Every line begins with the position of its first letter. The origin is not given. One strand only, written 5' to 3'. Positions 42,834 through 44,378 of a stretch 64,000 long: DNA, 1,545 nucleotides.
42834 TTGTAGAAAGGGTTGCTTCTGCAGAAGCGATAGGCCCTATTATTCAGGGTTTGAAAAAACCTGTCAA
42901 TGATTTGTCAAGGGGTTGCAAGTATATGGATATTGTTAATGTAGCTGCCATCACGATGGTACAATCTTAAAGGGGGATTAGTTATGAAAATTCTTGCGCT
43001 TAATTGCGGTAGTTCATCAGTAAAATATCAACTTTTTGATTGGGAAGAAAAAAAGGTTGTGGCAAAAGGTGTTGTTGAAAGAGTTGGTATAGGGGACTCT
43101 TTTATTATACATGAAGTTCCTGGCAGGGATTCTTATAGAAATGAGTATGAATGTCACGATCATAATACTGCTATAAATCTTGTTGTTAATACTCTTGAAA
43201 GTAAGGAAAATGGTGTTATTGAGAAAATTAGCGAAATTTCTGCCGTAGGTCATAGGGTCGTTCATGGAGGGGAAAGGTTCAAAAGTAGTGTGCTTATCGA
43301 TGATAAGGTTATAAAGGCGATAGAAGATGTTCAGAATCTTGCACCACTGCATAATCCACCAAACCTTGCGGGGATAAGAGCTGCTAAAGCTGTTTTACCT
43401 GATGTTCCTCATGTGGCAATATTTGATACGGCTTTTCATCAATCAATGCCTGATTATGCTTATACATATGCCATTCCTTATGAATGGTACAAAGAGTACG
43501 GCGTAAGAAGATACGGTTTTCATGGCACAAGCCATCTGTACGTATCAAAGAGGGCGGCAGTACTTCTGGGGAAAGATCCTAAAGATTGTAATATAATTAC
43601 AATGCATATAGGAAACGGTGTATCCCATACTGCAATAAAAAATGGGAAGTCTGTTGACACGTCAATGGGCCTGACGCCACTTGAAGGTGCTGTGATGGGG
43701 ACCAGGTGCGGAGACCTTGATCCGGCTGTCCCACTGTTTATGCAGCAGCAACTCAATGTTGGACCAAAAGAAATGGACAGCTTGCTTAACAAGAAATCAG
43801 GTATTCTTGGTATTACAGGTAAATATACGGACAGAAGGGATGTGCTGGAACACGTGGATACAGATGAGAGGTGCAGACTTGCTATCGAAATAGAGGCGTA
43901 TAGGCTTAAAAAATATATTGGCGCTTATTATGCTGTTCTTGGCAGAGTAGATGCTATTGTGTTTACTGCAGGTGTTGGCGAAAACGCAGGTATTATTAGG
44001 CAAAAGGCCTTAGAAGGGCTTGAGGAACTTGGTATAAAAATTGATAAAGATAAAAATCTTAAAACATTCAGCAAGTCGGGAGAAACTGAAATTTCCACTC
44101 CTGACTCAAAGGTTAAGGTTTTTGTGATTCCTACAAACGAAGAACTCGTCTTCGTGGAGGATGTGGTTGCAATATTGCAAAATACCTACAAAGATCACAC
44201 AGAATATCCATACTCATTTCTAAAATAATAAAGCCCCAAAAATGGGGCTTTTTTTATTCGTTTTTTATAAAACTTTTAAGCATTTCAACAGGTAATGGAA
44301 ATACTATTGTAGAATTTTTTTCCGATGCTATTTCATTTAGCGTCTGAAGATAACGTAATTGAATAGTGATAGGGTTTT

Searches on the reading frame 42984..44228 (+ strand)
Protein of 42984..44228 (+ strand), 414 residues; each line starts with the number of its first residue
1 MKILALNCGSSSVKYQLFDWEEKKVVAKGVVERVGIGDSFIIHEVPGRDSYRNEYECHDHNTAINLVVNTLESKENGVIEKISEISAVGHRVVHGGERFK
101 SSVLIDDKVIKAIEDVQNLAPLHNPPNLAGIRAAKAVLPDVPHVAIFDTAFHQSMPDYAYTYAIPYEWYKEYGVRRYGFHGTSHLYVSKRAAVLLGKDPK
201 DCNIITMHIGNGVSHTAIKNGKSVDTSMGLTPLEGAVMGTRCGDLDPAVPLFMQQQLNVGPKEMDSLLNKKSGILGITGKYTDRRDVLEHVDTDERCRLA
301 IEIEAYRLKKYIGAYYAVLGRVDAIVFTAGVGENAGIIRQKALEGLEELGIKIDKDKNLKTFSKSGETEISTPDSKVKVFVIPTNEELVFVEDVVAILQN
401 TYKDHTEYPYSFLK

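Call 21: find_encoding_contigs(protein=window:42984-44228:+, flank=10000, max_places=1)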
Protein window:42984-44228:+ (414 aa): 22 contigs read that carry it; 1 place shown.
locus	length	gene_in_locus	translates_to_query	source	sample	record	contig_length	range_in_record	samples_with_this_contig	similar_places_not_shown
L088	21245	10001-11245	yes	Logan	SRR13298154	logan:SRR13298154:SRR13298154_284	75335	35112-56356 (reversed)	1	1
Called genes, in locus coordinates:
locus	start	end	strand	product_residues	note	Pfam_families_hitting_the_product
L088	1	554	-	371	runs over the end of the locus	PF01098:FTSW_RODA_SPOVE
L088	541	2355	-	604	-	PF03717:PBP_dimer, PF00905:Transpeptidase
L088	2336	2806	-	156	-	-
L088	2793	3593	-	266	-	PF04085:MreC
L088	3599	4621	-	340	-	PF06723:MreB_Mbl, PF00022:Actin, PF11104:PilM_2 (faint), PF00012:HSP70, PF14450:FtsA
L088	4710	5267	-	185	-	PF01966:HD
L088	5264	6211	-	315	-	PF01790:LGT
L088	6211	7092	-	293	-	PF00892:EamA, PF03151:TPT (weak), PF00892:EamA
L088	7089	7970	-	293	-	PF00892:EamA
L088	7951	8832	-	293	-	PF00892:EamA, PF03151:TPT (faint), PF00892:EamA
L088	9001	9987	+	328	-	PF01515:PTA_PTB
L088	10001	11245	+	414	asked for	PF00871:Acetate_kinase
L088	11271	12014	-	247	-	PF01145:Band_7, PF13421:Band_7_1 (weak)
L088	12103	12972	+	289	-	PF03755:YicC-like_N, PF08340:YicC-like_C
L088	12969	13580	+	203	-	PF00625:Guanylate_kin, PF13238:AAA_18 (faint)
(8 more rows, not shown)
